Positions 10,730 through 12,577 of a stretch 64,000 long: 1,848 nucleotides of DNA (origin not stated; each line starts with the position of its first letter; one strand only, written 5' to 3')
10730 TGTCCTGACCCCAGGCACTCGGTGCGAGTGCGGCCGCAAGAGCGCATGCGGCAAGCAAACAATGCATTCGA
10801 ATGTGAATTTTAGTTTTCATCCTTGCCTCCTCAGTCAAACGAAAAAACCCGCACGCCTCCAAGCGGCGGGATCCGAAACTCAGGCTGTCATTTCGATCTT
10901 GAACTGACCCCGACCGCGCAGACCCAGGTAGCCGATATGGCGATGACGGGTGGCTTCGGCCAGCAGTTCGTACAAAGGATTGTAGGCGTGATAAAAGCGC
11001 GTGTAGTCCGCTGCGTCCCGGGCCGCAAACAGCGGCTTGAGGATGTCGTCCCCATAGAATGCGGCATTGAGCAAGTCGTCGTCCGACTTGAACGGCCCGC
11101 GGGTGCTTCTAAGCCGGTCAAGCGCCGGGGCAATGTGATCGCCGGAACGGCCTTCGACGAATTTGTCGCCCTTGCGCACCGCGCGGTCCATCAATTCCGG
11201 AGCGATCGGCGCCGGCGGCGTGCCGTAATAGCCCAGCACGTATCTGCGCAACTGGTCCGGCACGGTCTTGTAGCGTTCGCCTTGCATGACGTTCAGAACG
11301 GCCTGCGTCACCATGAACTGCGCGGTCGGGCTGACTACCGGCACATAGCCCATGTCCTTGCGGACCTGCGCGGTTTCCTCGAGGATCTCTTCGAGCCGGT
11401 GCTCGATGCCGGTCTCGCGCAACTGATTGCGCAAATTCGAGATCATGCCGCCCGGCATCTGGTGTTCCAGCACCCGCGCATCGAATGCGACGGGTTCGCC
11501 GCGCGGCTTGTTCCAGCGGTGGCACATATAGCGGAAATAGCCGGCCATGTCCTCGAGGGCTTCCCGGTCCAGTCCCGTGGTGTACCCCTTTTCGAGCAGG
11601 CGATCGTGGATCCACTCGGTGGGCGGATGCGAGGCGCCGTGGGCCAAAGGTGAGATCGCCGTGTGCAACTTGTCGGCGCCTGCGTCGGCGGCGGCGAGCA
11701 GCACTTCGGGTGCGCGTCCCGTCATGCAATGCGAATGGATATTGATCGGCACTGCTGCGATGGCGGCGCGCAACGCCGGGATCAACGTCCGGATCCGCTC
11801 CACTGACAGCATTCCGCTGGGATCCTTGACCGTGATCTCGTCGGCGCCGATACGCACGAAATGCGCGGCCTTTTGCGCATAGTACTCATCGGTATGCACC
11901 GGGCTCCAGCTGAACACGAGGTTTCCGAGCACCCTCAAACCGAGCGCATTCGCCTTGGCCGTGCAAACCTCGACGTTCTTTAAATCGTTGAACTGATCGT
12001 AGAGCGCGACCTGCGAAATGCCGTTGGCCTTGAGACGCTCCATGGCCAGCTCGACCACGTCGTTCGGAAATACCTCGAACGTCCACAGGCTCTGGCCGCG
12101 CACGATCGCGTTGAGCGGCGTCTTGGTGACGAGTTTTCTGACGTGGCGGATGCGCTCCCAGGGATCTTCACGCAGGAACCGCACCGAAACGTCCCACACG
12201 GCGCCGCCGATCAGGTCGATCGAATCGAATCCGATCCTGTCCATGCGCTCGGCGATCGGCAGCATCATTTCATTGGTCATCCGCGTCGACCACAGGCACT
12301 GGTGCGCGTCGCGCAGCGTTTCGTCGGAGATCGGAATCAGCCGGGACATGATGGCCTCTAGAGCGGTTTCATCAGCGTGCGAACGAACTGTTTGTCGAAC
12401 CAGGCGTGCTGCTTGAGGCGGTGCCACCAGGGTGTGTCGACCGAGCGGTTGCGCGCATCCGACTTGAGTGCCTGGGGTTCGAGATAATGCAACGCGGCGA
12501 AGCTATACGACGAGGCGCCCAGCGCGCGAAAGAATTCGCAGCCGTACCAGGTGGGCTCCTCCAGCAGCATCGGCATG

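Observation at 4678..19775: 13-gene co-directional block (plus one divergent gene) encoding a split biotin-dependent carboxylase of unknown substrate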

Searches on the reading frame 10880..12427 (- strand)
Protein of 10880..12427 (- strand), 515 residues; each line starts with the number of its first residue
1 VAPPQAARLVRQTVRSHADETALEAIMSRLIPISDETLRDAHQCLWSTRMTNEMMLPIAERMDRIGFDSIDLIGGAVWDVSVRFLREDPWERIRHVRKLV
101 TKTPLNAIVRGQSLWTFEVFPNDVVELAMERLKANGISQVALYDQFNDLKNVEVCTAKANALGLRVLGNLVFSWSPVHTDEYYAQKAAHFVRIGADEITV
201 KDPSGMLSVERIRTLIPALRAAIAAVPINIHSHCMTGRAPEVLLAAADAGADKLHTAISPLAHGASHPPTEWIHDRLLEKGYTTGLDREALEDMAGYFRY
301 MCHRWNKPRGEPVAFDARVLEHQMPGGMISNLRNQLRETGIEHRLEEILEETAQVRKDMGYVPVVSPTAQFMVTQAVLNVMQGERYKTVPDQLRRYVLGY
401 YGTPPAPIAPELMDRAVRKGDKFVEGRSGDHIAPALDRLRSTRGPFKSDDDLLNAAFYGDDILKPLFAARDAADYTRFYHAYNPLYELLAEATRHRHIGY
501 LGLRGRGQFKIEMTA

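Call 3: search_protein_families(library=pfam, proteins=[window:10880-12427:-], max_evalue=0.01)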
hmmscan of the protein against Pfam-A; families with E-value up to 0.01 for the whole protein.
window:10880-12427:- (515 aa): 2 families
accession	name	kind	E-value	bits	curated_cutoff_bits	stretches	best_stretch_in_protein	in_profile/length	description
PF02436.23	PYC_OADA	-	1.8e-37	129.5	27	1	319-464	1-159/201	Conserved carboxylase domain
PF00682.25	HMGL-like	-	9.7e-10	38.7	29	1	32-293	3-255/260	HMGL-like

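Call 5: search_protein_families(library=ncbifam, proteins=[window:10880-12427:-], max_evalue=0.001)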
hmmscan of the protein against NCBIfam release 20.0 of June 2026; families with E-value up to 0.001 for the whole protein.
window:10880-12427:- (515 aa): 19 families
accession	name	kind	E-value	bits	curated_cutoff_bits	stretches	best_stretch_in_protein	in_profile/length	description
NF006761.0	PRK09282.1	domain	7.6e-139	463.9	402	1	31-472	4-443/591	pyruvate carboxylase subunit B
TIGR01108.1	oadA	equivalog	2.5e-129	432.4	756.5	1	33-461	1-432/582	sodium-extruding oxaloacetate decarboxylase subunit alpha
NF008985.0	PRK12331.1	equivalog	1.4e-116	390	718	1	31-473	4-447/465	oxaloacetate decarboxylase subunit alpha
NF010644.0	PRK14041.1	equivalog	3.3e-116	388.7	734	1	33-460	5-431/467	pyruvate carboxylase subunit B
NF010643.0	PRK14040.1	subfamily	1.6e-109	367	892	1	27-443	3-417/595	oxaloacetate decarboxylase subunit alpha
NF008984.0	PRK12330.1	equivalog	5e-97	325.8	827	1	27-460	2-440/500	methylmalonyl-CoA carboxytransferase subunit 5S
NF010645.0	PRK14042.1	equivalog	4.8e-94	316.2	1182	1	33-458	6-430/596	pyruvate carboxylase subunit B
NF009231.0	PRK12581.1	equivalog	1.3e-85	287.7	954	1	27-470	9-453/468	oxaloacetate decarboxylase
NF009554.0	PRK12999.1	equivalog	1.5e-65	221.7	965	1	12-486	514-999/1147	pyruvate carboxylase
TIGR01235.1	pyruv_carbox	equivalog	8.4e-57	192.4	1114.45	1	31-441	531-957/1143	pyruvate carboxylase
TIGR03217.1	4OH_2_O_val_ald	equivalog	1.7e-15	57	286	1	31-296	3-259/334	4-hydroxy-2-oxovalerate aldolase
NF006049.0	PRK08195.1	subfamily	2.6e-14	53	229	1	29-296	6-264/344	4-hyroxy-2-oxovalerate/4-hydroxy-2-oxopentanoic acid aldolase,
NF002085.0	PRK00915.1-2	subfamily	1.2e-10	40.8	517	1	184-261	157-233/504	2-isopropylmalate synthase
TIGR02146.1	LysS_fung_arch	equivalog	4.8e-09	35.9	413.55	1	179-261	136-219/344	homocitrate synthase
TIGR02090.1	LEU1_arch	subfamily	2.3e-08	33.5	484.75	1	189-264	149-223/363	isopropylmalate/citramalate/homocitrate synthases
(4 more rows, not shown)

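Call 29: search_solved_structures(query=window:10880-12349:-, show_alignments=2, max_evalue=1e-20)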
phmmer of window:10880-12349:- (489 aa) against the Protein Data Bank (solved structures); distinct sequences matched with E-value up to 1e-20: 29.
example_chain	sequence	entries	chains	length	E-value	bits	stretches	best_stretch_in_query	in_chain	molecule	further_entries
5ks8_C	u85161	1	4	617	2e-94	320.5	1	5-447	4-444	Pyruvate carboxylase subunit beta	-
2nx9_A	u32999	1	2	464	4.5e-89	302.8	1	5-414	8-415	Oxaloacetate decarboxylase 2, subunit alpha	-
1rqb_A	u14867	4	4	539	5.2e-80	272.9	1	4-433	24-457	transcarboxylase 5S subunit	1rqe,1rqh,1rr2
1u5j_A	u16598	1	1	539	7.2e-80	272.5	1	4-433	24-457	transcarboxylase 5S subunit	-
1s3h_A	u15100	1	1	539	1.9e-79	271.1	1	4-433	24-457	transcarboxylase 5S subunit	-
4jx4_A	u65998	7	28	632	6.3e-43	150.7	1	5-407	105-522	Pyruvate carboxylase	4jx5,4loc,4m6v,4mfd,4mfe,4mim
2qf7_A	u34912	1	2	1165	2.8e-42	148.5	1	5-407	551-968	Pyruvate carboxylase protein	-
3tw6_A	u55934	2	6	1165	2.8e-42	148.5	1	5-407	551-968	Pyruvate carboxylase protein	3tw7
4jx6_A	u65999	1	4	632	2.9e-42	148.5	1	5-407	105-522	Pyruvate carboxylase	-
9ueq_A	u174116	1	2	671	1.2e-40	143.1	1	4-354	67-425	Pyruvate carboxylase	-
9ubg_A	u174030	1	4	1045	3.3e-40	141.7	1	4-354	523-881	Pyruvate carboxylase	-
9vmh_A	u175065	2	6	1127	3.8e-40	141.5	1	4-354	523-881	Pyruvate carboxylase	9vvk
5vz0_A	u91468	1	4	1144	1.4e-38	136.3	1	5-354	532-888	Pyruvate carboxylase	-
3ho8_A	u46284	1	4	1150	4.1e-38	134.8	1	7-409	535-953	Pyruvate carboxylase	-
8gk8_C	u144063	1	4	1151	4.1e-38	134.8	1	7-409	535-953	Pyruvate carboxylase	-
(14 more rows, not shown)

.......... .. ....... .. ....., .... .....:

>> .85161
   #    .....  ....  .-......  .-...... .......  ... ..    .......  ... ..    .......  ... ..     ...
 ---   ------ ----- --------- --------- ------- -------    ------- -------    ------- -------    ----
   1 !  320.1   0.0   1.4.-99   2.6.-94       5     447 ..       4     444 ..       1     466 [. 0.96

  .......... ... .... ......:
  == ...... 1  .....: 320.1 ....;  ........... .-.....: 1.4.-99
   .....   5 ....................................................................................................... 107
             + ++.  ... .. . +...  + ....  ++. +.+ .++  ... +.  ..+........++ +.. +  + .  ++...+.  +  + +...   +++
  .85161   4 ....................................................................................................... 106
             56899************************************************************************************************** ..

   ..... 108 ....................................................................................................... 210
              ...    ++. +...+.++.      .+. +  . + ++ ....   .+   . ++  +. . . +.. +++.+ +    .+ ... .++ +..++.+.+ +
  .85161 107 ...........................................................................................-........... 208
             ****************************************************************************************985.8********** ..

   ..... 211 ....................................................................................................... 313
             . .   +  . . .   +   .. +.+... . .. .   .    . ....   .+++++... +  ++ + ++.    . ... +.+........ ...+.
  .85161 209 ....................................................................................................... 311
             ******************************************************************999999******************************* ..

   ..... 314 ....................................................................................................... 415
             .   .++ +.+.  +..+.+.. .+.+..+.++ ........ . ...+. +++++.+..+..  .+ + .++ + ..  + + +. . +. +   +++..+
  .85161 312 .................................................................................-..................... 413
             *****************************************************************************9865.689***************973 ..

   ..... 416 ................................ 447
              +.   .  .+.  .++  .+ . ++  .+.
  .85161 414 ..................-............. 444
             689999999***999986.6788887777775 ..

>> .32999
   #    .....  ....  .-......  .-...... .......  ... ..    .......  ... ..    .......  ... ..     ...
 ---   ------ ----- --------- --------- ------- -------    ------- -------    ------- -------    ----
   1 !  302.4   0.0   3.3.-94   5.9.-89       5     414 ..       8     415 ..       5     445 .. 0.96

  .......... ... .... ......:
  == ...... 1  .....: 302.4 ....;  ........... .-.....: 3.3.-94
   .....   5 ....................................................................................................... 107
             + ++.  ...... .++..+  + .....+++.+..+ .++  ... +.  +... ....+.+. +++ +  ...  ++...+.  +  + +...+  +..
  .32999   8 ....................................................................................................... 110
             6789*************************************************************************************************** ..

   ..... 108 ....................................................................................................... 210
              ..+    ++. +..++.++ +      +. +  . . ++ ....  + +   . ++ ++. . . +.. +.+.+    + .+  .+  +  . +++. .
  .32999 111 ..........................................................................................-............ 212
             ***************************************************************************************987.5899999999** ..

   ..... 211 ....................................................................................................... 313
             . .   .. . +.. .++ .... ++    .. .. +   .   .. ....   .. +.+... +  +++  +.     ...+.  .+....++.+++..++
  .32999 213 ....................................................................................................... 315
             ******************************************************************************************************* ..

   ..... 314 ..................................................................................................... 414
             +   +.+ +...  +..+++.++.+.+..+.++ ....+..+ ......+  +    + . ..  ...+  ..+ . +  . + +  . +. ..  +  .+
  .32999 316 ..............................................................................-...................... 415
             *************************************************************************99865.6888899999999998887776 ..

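Call 41: search_dna_similar(query=window:10880-12349:-, collection=plasmids, mode=protein, max_evalue=1e-30, max_rows=30)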
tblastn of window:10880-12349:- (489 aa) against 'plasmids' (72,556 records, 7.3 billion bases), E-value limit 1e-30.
Records with a match: 136; places in all: 147; records where one place covers at least 80% of the query: 108.
Best place of each record, by identity: <60% 136.
By first word of the organism name: Agrobacterium 21; Clostridioides 12; Rhizobium 10; Sinorhizobium 9; Paracoccus 8; Burkholderia 5; Rhodococcus 5; Klebsiella 4; Novosphingobium 4; Cupriavidus 4; and 43 more.
By predicted mobility (MOB-suite, as given by PLSDB): non-mobilizable 71; conjugative 48; mobilizable 17.
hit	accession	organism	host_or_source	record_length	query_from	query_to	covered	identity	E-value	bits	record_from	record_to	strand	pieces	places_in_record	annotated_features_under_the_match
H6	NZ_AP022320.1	Burkholderia sp. THE68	Togo hemipterus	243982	5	489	99%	43.1%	3e-118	389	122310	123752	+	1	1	pyruvate carboxylase subunit B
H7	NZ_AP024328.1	Caballeronia sp. NK8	-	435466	5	489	99%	43.1%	5e-118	388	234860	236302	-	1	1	pyruvate carboxylase subunit B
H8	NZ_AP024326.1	Caballeronia sp. NK8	-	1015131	5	489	99%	43.1%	5e-118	388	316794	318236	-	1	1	record has no annotation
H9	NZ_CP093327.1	Arthrobacter sulfonylureivorans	whole organism,grassland soil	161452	3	436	89%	40.6%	1e-95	323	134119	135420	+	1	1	pyruvate carboxylase subunit B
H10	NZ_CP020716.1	Cnuibacter physcomitrellae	Physcomitrium patens,single cell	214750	3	433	88%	39.4%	1e-93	318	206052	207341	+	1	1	pyruvate carboxylase subunit B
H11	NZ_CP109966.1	Catenovulum adriaticum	algae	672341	2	434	89%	39.1%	2e-90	308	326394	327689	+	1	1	oadA: sodium-extruding oxaloacetate decarboxylase subunit alpha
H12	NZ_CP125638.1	Rhizobium leguminosarum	Phaseolus vulgaris,Pure culture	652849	5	443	90%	38.2%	3e-81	282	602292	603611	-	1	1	hypothetical protein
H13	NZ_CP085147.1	Sulfitobacter dubius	cell culture,Sediment from the Channel ...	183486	3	431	88%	37.9%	2e-81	283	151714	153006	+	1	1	hypothetical protein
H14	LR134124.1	Klebsiella aerogenes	not available: to be reported later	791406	5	437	89%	37.4%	5e-81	281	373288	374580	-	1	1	Oxaloacetate decarboxylase alpha chain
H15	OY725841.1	Subdoligranulum variabile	-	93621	5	432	88%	37.8%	9e-84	289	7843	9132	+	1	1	record has no annotation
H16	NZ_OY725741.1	Monoglobus pectinilyticus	-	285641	5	449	91%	36.3%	3e-84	291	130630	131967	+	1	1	oxaloacetate decarboxylase subunit alpha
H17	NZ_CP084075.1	Fusobacterium vincentii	-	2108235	5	432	88%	37.6%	6e-89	305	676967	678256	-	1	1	none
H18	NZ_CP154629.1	Acetoanaerobium noterae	cell culture,Sludge of a digestion ...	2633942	3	432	88%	37.3%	1e-88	303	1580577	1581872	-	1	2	none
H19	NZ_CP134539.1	Streptococcus equi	equine,tissue sample,nose, neck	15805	5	432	88%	37.2%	5e-83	287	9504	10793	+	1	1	oxaloacetate decarboxylase subunit alpha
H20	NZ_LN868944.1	Salmonella enterica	Homo sapiens,feces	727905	2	415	85%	37.7%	2e-80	280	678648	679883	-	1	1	oadA: sodium-extruding oxaloacetate decarboxylase subunit alpha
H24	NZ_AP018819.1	Sphingomonas bisphenolicum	-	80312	5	465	94%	33.7%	3e-67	241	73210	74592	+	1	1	biotin carboxyl carrier protein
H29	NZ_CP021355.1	Rhodococcus oxybenzonivorans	river sediment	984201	3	427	87%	36.2%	1e-78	275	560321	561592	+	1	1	carboxyltransferase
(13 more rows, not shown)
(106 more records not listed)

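Call 42: get_annotated_region(hit=H6, flank=12000)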
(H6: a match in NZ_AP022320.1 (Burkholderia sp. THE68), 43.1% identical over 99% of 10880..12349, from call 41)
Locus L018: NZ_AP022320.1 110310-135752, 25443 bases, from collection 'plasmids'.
description: Burkholderia sp. THE68 plasmid BTHE68_p2, complete sequence
organism: Burkholderia sp. THE68 (NCBI taxid 758782)
taxonomy: Bacteria; Pseudomonadota; Betaproteobacteria; Burkholderiales; Burkholderiaceae; Burkholderia; Burkholderia sp. THE68
host: -; source: Togo hemipterus; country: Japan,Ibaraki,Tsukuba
typing (MOB-suite, as given by PLSDB): conjugative; relaxase MOBF; mating-pair formation MPF_T
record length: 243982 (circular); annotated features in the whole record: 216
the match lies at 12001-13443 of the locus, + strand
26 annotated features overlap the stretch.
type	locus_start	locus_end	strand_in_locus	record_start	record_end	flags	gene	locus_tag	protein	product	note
CDS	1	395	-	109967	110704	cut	-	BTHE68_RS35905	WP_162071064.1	lytic murein transglycosylase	-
CDS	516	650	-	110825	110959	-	-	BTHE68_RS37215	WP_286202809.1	hypothetical protein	-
CDS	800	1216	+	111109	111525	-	-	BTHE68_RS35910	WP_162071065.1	hypothetical protein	-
CDS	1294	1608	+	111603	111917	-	-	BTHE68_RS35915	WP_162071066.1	hypothetical protein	-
CDS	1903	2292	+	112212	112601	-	-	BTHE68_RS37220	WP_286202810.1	dTMP kinase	GO:0006233 - dTDP biosynthetic process [Evidence IEA]; GO:0006235 - dTTP biosynthetic process [Evidence IEA]; ...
CDS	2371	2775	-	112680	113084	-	-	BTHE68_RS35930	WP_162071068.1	hypothetical protein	-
CDS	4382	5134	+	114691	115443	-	-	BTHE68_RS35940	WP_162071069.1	GntR family transcriptional regulator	-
CDS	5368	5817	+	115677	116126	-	-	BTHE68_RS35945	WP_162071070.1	MerR family transcriptional regulator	GO:0006355 - regulation of DNA-templated transcription [Evidence IEA]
CDS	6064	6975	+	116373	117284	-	-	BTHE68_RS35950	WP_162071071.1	acetoacetate decarboxylase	-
CDS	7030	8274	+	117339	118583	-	-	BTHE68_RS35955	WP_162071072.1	saccharopine dehydrogenase NADP-binding domain-containing protein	-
CDS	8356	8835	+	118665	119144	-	-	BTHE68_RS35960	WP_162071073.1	MerR family transcriptional regulator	GO:0006355 - regulation of DNA-templated transcription [Evidence IEA]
CDS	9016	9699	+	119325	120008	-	-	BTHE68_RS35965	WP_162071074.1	type 1 glutamine amidotransferase domain-containing protein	-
CDS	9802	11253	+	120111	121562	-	-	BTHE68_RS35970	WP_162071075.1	coniferyl aldehyde dehydrogenase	GO:0006081 - cellular aldehyde metabolic process [Evidence IEA]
CDS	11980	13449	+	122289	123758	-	-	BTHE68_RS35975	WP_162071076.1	pyruvate carboxylase subunit B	-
CDS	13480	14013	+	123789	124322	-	accB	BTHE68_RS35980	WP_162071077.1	acetyl-CoA carboxylase biotin carboxyl carrier protein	GO:0006633 - fatty acid biosynthetic process [Evidence IEA]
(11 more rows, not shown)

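Call 56: get_annotated_region(hit=H24, flank=7000)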
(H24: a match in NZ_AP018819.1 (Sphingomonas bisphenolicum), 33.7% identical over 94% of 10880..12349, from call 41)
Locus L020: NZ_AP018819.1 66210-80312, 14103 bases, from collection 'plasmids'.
description: Sphingomonas bisphenolicum strain AO1 plasmid pBAR1, complete sequence
organism: Sphingomonas bisphenolicum (NCBI taxid 296544)
taxonomy: Bacteria; Pseudomonadota; Alphaproteobacteria; Sphingomonadales; Sphingomonadaceae; Sphingomonas; Sphingomonas bisphenolicum
host: -; source: -; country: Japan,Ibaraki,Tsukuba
typing (MOB-suite, as given by PLSDB): mobilizable; relaxase MOBP
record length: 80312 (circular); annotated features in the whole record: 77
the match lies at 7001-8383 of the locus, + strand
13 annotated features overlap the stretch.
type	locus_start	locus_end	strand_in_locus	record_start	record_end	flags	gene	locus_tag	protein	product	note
CDS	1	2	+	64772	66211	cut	-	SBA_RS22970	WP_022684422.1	carotenoid oxygenase family protein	-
CDS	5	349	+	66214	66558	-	-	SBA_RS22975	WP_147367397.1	hypothetical protein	-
CDS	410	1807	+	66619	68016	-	-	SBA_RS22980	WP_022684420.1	aldehyde dehydrogenase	-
CDS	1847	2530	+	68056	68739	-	-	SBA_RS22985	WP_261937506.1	nuclear transport factor 2 family protein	-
CDS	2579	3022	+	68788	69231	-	-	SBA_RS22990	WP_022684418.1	thioesterase family protein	-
CDS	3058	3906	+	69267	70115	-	-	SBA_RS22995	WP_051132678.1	3-keto-5-aminohexanoate cleavage protein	-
CDS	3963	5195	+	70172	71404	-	-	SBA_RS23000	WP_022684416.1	Tm-1-like ATP-binding domain-containing protein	-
CDS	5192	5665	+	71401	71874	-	-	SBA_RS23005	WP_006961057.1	acetyl-CoA carboxylase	GO:0006633 - fatty acid biosynthetic process [Evidence IEA]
CDS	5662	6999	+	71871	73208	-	-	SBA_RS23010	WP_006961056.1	biotin carboxylase N-terminal domain-containing protein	-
CDS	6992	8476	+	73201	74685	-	-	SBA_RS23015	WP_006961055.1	biotin carboxyl carrier protein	-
CDS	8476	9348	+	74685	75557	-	-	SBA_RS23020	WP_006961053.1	HAD hydrolase-like protein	-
CDS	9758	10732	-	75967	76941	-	-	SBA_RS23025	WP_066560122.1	Tn3 family transposase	GO:0006313 - DNA transposition [Evidence IEA]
CDS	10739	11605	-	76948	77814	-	-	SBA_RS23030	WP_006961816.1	recombinase family protein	GO:0006310 - DNA recombination [Evidence IEA]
